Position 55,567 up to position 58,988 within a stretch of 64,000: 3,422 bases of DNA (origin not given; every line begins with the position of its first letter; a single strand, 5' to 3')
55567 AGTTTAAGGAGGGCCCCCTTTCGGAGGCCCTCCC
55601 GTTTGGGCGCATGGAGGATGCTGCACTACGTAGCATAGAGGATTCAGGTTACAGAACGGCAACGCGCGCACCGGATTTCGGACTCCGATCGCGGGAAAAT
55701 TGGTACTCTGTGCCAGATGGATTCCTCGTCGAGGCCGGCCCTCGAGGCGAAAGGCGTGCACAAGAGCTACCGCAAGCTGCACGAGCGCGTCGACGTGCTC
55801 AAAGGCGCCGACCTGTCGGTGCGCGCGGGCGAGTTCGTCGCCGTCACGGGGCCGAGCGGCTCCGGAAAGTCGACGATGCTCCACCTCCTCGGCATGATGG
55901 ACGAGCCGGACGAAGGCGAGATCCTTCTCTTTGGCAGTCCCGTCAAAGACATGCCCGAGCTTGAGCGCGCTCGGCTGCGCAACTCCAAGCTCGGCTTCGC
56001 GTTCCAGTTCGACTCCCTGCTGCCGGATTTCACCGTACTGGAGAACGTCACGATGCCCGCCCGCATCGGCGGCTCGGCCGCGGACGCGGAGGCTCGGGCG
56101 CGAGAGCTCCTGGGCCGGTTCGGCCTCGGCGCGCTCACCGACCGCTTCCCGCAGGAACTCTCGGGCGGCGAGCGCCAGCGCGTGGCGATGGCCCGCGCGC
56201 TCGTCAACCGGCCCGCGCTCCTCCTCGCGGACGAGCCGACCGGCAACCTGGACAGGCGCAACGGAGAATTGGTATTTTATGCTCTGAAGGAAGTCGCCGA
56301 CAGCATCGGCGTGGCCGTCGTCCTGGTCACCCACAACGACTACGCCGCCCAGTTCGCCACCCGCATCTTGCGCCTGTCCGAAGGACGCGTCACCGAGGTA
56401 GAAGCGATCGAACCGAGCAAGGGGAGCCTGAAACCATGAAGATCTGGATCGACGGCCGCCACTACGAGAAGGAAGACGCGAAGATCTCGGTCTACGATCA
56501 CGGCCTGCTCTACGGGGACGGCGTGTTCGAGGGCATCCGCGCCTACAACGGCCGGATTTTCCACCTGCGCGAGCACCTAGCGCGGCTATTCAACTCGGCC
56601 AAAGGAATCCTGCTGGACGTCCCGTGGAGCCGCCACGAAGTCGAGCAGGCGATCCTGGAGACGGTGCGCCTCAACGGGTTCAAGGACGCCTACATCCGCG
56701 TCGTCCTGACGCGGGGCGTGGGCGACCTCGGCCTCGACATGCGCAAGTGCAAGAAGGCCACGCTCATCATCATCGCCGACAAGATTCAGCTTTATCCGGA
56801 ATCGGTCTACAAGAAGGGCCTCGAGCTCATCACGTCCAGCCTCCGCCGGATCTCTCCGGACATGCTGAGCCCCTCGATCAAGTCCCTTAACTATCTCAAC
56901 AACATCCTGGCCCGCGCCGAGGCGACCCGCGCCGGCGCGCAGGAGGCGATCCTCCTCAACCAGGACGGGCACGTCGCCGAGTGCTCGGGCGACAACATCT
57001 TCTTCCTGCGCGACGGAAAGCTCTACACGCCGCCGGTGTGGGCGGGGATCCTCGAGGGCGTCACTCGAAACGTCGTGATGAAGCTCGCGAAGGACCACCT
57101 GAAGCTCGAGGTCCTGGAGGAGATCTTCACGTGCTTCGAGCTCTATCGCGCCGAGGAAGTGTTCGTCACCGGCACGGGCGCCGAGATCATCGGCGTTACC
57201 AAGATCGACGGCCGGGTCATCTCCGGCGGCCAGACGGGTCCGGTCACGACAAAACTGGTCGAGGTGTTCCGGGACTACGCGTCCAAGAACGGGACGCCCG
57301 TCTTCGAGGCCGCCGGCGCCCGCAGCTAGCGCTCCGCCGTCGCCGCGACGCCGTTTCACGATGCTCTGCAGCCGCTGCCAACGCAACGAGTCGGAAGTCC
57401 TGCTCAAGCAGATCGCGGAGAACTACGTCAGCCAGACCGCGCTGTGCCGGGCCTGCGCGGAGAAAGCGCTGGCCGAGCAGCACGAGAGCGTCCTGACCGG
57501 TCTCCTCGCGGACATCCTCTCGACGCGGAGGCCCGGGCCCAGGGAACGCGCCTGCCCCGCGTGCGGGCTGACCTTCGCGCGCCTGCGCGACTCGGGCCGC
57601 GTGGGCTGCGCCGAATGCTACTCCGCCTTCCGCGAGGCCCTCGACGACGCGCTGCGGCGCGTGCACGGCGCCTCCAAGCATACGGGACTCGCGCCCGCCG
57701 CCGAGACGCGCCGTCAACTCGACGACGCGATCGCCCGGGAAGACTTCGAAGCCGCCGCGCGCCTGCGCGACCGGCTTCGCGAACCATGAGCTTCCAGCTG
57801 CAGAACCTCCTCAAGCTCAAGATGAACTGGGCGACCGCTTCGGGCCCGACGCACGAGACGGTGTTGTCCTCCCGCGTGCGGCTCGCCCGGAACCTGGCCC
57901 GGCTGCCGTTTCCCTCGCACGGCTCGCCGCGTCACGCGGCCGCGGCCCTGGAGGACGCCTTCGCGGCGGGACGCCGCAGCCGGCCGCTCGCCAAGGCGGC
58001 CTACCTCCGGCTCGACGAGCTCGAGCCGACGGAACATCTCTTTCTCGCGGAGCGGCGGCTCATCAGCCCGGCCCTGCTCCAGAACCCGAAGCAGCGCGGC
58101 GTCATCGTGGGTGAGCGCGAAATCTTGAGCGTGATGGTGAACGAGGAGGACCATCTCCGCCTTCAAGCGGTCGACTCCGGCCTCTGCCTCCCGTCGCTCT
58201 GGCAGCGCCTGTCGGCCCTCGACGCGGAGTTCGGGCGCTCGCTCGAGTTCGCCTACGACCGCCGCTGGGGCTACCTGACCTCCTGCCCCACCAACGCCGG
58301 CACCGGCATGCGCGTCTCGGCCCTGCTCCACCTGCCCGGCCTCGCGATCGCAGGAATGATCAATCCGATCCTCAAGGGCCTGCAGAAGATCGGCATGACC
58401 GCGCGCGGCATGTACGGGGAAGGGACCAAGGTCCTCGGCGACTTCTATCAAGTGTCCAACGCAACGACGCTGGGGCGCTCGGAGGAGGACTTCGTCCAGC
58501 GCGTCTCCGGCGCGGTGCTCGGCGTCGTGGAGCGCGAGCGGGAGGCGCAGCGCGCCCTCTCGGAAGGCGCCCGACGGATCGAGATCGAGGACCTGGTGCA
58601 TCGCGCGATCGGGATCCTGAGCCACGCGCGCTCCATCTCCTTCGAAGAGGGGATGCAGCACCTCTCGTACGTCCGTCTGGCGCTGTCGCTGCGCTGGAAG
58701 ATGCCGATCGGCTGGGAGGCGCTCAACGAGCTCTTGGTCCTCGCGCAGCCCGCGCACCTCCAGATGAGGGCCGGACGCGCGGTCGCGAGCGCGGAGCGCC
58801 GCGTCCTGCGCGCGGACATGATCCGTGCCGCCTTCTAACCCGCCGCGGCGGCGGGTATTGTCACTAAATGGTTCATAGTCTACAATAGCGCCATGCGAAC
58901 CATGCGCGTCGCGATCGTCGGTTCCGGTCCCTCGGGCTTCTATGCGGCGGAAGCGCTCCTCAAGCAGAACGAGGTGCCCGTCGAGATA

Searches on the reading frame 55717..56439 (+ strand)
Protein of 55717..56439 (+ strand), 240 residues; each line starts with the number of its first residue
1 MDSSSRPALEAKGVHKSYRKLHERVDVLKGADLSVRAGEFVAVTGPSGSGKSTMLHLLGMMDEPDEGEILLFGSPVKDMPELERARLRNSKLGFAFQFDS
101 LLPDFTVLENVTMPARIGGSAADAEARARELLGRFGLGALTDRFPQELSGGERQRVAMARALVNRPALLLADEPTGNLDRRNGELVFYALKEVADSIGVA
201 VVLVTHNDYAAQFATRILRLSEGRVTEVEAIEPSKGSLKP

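Call 10: find_encoding_contigs(protein=window:55717-56439:+, flank=3000, max_places=6)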
Protein window:55717-56439:+ (240 aa): 1 contig read that carries it; 1 place shown.
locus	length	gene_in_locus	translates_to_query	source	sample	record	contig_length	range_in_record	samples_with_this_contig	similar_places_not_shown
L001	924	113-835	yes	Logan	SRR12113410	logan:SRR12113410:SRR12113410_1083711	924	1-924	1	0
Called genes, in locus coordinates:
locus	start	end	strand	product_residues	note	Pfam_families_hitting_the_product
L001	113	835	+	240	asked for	PF00005:ABC_tran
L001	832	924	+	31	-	?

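Call 11: search_protein_families(library=pfam, proteins=[window:55717-56439:+])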
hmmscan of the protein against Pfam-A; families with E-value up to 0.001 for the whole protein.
window:55717-56439:+ (240 aa): 5 families
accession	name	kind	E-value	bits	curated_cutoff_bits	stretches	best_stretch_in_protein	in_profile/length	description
PF00005.33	ABC_tran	-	8.4e-34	117.5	25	1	28-175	1-136/137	ABC transporter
PF02463.25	SMC_N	-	2.5e-05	24.3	40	0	146-221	135-212/220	RecF/RecN/SMC N terminal domain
PF13481.12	AAA_25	-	0.00022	21.3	27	0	35-55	30-50/195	AAA domain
PF13401.12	AAA_22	-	0.00023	21.9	27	1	39-207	6-124/130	AAA domain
PF13555.12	AAA_29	-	0.00083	19.5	27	0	33-55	17-39/61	P-loop containing region of AAA domain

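Call 21: find_homologous_proteins(query=window:55717-56439:+, max_evalue=1e-40)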
Query window:55717-56439:+ (240 aa): 6342 proteins with E <= 1e-40 among 8000 candidates; the best 120 are listed.
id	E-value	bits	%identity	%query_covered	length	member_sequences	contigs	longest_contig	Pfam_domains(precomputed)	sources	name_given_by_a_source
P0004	4.9e-149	512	100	100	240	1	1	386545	PF00005.34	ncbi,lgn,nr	ncbi:MAG: ABC transporter ATP-binding protein [Elusimicrobia bacterium]|nr:ABC transporter ATP-bindi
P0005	4.6e-98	345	77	87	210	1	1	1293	PF00005.34,PF13304.13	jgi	jgi:ABC-type lipoprotein export system ATPase subunit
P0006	3.1e-88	313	64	92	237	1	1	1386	PF00005.34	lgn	-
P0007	1.9e-85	304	65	90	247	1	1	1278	PF00005.34,PF02463.26,PF13304.13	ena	-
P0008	5.5e-85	302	65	90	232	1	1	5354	PF00005.34,PF02463.26,PF13304.13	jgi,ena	-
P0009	1.0e-84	302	62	97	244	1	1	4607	PF00005.34,PF02463.26,PF13304.13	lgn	-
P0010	1.5e-81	291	63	92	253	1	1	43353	PF00005.34,PF02463.26,PF13304.13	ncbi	ncbi:MAG: ABC transporter ATP-binding protein [Elusimicrobiota bacterium]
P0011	1.6e-81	291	64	92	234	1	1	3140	PF00005.34,PF13304.13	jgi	jgi:lipoprotein-releasing system ATP-binding protein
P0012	1.7e-80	288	63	93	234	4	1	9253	PF00005.34,PF02463.26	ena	-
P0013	2.4e-80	287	62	90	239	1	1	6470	PF00005.34,PF02463.26,PF13304.13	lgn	-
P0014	7.9e-80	286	63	91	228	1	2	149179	PF00005.34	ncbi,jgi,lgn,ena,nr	ncbi:MAG TPA: hypothetical protein DCM05_03485 [Elusimicrobia bacterium]|nr:hypothetical protein [El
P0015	1.9e-79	284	61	94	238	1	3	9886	PF00005.34,PF13304.13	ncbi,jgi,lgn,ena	-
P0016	8.3e-79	282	60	94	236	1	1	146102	PF00005.34,PF13304.13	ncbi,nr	ncbi:MAG: ABC transporter ATP-binding protein [Elusimicrobia bacterium]|nr:ABC transporter ATP-bindi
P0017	9.8e-79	282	59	93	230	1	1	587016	PF00005.34,PF02463.26,PF13304.13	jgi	jgi:lipoprotein-releasing system ATP-binding protein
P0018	3.3e-78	280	63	90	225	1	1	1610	PF00005.34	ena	-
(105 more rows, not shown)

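Call 23: find_encoding_contigs(protein=P0005, flank=5000, max_places=3)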
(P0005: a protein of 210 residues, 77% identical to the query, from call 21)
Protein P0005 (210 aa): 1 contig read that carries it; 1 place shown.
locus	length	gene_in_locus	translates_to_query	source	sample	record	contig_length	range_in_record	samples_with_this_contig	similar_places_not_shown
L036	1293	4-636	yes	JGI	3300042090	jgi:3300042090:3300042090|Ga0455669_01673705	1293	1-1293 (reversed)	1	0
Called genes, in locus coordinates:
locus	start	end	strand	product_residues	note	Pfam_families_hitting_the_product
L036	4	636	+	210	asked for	PF00005:ABC_tran, PF13304:AAA_21 (faint)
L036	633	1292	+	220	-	?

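Call 24: find_encoding_contigs(protein=P0010, flank=10000, max_places=3)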
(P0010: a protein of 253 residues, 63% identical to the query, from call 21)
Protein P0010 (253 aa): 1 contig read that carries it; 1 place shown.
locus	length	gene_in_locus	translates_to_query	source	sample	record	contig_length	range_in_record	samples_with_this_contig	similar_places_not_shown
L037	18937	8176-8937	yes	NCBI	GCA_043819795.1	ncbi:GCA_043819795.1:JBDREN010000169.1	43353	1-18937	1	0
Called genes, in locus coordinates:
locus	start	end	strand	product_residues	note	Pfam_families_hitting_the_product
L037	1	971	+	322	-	?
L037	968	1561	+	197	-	-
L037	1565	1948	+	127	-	PF13248:Zn_ribbon_3 (faint)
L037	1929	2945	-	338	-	PF00756:Esterase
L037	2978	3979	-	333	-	PF00561:Abhydrolase_1, PF12146:Hydrolase_4, PF12697:Abhydrolase_6 (weak)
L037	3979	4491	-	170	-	PF00334:NDK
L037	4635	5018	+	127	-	PF00072:Response_reg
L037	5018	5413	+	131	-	PF00072:Response_reg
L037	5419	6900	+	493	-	PF01336:tRNA_anti-codon, PF00152:tRNA-synt_2, PF01409:tRNA-synt_2d (faint)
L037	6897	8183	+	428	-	PF12704:MacB_PCD, PF02687:FtsX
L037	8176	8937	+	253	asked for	PF02463:SMC_N (faint), PF00005:ABC_tran, PF13304:AAA_21 (faint)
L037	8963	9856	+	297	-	PF01063:Aminotran_4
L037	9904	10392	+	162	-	PF02151:UVR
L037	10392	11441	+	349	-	PF00217:ATP-gua_Ptrans, PF27454:McsB_C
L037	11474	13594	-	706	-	PF07715:Plug, PF00593:TonB_dep_Rec_b-barrel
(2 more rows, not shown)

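Call 25: find_encoding_contigs(protein=P0009, flank=5000, max_places=3)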
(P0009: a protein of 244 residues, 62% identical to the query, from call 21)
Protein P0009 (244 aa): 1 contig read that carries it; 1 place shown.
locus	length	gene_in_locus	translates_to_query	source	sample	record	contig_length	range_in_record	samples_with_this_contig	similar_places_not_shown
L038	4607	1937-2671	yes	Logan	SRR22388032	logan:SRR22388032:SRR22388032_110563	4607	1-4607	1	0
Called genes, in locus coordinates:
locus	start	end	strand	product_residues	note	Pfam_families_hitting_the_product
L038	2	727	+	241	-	?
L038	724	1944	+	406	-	PF12704:MacB_PCD, PF02687:FtsX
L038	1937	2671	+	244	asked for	PF02463:SMC_N (faint), PF00005:ABC_tran, PF13304:AAA_21 (faint)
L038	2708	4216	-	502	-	-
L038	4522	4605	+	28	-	?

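Call 26: find_encoding_contigs(protein=P0008, flank=5000, max_places=3)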
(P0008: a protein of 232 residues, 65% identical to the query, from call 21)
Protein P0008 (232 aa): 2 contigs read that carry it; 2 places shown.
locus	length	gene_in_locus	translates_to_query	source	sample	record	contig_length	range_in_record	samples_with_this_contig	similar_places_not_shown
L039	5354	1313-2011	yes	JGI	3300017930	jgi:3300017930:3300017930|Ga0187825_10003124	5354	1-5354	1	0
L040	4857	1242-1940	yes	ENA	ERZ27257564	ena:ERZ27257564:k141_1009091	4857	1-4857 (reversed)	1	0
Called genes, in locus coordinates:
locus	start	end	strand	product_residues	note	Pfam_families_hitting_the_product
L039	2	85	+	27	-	?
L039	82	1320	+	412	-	PF12704:MacB_PCD, PF02687:FtsX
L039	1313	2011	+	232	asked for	PF00005:ABC_tran, PF02463:SMC_N (faint), PF13304:AAA_21 (faint)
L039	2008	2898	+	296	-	PF01063:Aminotran_4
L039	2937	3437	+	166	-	PF02151:UVR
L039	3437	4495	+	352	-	PF00217:ATP-gua_Ptrans, PF27454:McsB_C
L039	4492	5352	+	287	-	?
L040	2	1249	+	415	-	?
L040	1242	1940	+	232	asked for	PF00005:ABC_tran, PF02463:SMC_N (faint), PF13304:AAA_21 (faint)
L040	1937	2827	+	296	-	PF01063:Aminotran_4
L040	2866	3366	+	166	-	PF02151:UVR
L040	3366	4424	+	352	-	PF00217:ATP-gua_Ptrans, PF27454:McsB_C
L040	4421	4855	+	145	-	?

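Call 60: search_protein_families(library=ncbifam, proteins=[window:55717-56439:+], max_evalue=0.001)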
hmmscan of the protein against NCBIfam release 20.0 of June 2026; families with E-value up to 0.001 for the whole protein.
window:55717-56439:+ (240 aa): 186 families (the best 25 are shown)
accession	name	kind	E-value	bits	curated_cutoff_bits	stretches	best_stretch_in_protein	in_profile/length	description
TIGR02211.1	LolD_lipo_ex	equivalog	6.6e-73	244.9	307.75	1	9-226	2-220/221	lipoprotein-releasing ABC transporter ATP-binding protein LolD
NF008639.0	PRK11629.1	equivalog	3.5e-65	219.7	360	1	7-227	5-226/234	lipoprotein-releasing ABC transporter ATP-binding protein LolD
NF007879.0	PRK10584.1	equivalog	9.2e-56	189.1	336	1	9-227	7-226/228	putative ABC transporter ATP-binding protein YbbA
NF038007.1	ABC_ATP_DarD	equivalog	7.2e-54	182.5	375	1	12-224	5-217/218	darobactin export ABC transporter ATP-binding protein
TIGR02982.1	heterocyst_DevA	subfamily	1.3e-53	181.8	295.8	1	10-225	3-219/220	ABC exporter ATP-binding subunit, DevA family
TIGR02673.1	FtsE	equivalog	1.7e-53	181.5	264.85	1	14-224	7-214/214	cell division ATP-binding protein FtsE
NF007826.0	PRK10535.1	equivalog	3.1e-53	181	966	1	7-227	3-223/648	macrolide ABC transporter ATP-binding protein/permease MacB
TIGR03608.1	L_ocin_972_ABC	subfamily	4.2e-48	163.5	254.85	1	22-220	8-206/206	putative bacteriocin export ABC transporter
NF007027.0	PRK09493.1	equivalog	2.5e-44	151.4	379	1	18-227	7-216/240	glutamine ABC transporter ATP-binding protein GlnQ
TIGR00968.1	3a0106s01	subfamily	7.9e-43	146.7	342.75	1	20-231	8-215/237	sulfate ABC transporter ATP-binding protein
TIGR02315.1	ABC_phnC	equivalog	1.1e-41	142.9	266.1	1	10-225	3-224/243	phosphonate ABC transporter ATP-binding protein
TIGR03265.1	PhnT2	equivalog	1.8e-41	142.5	457.7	1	18-228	10-216/353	putative 2-aminoethylphosphonate ABC transporter ATP-binding protein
TIGR03005.1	ectoine_ehuA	equivalog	2.1e-41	141.8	345.4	1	19-228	7-228/252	ectoine/hydroxyectoine ABC transporter ATP-binding protein EhuA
TIGR01187.1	potA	subfamily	1.4e-40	139.3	355.6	1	44-229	2-183/325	polyamine ABC transporter ATP-binding protein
NF008428.0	PRK11264.1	equivalog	2.1e-40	138.5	406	1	16-228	8-225/250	L-cystine ABC transporter ATP-binding protein TcyN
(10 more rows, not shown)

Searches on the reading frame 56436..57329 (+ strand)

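Call 11: search_protein_families(library=pfam, proteins=[window:56436-57329:+])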
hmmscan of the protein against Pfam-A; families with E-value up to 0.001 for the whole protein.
window:56436-57329:+ (297 aa): 1 family
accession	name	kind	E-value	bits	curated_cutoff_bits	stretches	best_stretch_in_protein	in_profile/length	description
PF01063.24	Aminotran_4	-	2e-63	214.7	28.5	1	29-257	1-223/223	Amino-transferase class IV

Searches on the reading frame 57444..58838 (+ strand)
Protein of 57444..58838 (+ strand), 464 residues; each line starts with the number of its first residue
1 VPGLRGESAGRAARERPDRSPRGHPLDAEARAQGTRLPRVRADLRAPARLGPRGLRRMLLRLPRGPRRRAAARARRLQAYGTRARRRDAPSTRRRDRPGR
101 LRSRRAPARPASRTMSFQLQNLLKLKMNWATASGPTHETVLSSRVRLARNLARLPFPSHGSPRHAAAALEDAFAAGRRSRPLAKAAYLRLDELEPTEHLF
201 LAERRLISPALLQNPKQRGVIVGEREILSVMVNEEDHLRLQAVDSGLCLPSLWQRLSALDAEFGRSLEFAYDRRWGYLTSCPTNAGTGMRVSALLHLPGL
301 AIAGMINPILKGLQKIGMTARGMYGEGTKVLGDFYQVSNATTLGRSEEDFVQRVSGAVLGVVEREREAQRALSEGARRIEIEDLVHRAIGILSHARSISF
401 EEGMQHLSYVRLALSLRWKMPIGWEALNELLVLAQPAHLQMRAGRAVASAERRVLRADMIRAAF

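Call 11: search_protein_families(library=pfam, proteins=[window:57444-58838:+])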
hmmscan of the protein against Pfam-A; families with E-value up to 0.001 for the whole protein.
window:57444-58838:+ (464 aa): 1 family
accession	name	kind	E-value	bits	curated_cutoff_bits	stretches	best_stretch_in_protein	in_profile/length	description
PF00217.24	ATP-gua_Ptrans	-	7e-57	192.5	22.4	1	183-367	17-202/203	ATP:guanido phosphotransferase, C-terminal catalytic domain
